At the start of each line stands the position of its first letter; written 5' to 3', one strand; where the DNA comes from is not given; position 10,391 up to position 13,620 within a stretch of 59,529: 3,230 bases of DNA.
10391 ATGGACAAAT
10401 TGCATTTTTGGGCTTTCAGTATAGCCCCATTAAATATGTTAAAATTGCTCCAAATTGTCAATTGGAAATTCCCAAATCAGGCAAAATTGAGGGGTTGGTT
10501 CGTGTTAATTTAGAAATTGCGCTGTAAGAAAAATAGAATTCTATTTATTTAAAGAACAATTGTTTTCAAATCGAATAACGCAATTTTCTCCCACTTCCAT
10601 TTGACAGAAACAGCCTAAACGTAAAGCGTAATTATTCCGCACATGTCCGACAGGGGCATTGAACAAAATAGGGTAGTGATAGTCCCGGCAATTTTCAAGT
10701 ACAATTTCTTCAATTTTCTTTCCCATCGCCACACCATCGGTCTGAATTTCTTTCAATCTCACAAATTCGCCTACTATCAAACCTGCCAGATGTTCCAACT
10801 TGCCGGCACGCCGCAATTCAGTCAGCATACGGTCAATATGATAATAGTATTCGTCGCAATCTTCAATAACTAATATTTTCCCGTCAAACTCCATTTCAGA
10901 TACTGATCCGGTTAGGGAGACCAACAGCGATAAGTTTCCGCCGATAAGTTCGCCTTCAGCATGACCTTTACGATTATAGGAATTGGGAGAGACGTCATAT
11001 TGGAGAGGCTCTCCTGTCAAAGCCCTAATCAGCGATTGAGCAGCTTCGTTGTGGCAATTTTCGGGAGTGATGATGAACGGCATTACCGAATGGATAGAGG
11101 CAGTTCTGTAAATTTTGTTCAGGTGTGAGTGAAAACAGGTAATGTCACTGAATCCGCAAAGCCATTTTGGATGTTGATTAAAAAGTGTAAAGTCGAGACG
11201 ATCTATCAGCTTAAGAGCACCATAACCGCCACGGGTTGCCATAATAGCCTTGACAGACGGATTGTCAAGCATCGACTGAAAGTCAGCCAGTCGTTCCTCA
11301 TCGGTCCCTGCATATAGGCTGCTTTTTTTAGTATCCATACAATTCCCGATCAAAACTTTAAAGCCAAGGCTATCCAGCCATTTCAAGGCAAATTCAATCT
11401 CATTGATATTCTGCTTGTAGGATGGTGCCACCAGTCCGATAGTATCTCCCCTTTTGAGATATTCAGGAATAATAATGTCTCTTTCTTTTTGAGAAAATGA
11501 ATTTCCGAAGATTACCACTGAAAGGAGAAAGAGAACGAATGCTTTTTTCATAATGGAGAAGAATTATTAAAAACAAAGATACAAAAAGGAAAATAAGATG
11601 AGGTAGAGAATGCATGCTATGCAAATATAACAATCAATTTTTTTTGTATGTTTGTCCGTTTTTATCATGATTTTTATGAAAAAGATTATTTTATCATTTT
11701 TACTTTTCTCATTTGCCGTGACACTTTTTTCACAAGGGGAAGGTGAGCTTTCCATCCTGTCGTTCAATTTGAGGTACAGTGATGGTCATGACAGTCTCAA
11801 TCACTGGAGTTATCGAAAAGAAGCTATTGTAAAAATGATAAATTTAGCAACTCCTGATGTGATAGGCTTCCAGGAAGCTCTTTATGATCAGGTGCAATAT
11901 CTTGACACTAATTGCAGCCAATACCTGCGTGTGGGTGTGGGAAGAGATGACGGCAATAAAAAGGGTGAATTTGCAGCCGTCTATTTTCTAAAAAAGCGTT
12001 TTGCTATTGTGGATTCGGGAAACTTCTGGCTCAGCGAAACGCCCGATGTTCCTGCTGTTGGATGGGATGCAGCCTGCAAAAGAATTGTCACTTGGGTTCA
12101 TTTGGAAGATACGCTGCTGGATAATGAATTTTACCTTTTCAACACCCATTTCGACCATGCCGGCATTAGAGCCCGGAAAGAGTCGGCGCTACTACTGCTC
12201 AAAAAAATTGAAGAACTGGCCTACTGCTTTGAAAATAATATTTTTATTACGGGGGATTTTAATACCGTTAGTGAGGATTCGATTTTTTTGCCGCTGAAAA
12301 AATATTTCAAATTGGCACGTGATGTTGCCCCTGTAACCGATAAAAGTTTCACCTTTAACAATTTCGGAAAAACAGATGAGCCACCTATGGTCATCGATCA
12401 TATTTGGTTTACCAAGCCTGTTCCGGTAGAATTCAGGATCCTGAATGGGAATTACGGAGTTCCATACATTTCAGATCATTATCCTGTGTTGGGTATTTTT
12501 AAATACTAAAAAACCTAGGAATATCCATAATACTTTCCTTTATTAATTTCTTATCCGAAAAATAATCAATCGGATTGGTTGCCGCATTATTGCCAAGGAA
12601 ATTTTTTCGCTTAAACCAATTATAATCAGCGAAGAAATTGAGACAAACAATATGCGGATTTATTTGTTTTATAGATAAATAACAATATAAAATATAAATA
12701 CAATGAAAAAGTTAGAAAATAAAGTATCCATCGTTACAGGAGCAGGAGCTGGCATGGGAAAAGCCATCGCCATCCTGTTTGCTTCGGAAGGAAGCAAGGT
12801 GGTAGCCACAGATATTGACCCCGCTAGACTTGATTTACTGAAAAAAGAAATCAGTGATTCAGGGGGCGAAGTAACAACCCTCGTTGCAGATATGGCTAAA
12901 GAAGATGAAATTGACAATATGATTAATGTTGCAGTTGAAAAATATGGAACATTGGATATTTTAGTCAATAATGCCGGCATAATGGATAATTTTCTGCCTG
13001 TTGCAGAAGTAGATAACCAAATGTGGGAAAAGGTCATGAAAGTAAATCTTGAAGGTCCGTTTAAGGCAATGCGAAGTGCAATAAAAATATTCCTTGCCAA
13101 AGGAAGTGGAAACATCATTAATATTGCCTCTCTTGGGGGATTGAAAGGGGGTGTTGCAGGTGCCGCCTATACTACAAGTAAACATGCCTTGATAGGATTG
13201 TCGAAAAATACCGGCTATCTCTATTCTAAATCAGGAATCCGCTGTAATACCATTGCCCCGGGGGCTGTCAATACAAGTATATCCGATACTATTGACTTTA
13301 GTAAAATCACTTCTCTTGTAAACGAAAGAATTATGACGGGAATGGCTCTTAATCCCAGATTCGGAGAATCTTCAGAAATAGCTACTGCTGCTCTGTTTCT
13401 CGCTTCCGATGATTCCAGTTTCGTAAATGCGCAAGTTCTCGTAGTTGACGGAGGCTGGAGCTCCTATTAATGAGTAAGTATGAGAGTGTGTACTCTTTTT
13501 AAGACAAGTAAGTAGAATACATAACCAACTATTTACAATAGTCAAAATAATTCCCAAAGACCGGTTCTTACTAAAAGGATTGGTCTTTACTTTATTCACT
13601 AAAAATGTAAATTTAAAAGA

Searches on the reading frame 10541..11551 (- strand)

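Call 35: search_protein_families(library=pfam, proteins=[window:10541-11551:-], max_evalue=0.00001)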
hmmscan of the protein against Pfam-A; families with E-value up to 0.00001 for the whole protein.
window:10541-11551:- (336 aa): 2 families
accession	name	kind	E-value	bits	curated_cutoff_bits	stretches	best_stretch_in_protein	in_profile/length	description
PF02016.21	Peptidase_S66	-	4.8e-35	120.8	25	1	38-154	1-120/121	LD-carboxypeptidase N-terminal domain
PF17676.7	Peptidase_S66C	-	6.6e-32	111.1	23.7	1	199-317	1-119/120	LD-carboxypeptidase C-terminal domain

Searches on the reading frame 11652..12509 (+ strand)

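Call 35: search_protein_families(library=pfam, proteins=[window:11652-12509:+], max_evalue=0.00001)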
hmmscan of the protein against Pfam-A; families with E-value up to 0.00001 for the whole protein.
window:11652-12509:+ (285 aa): 1 family
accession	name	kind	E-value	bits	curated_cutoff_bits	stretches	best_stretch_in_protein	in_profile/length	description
PF03372.29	Exo_endo_phos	-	3.9e-18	66.4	24.5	1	36-276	1-225/225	Endonuclease/Exonuclease/phosphatase family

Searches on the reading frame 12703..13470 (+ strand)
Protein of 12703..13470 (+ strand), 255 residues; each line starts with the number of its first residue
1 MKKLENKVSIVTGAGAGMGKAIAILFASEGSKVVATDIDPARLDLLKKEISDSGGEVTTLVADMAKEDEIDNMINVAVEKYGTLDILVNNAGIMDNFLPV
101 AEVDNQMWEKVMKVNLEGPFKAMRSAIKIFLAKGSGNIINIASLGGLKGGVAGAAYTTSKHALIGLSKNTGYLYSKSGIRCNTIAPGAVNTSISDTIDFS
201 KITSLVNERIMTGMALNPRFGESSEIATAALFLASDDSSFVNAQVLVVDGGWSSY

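Call 35: search_protein_families(library=pfam, proteins=[window:12703-13470:+], max_evalue=0.00001)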
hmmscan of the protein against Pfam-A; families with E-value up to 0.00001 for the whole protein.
window:12703-13470:+ (255 aa): 3 families
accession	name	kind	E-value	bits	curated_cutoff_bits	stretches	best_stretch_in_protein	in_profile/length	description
PF13561.12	adh_short_C2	-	4e-58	197.2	27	1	13-253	1-236/236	Enoyl-(Acyl carrier protein) reductase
PF00106.31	adh_short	-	2.7e-53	180.8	26.6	1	7-196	1-189/195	short chain dehydrogenase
PF08659.16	KR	-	3.7e-06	27.4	22.6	1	10-159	4-152/180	KR domain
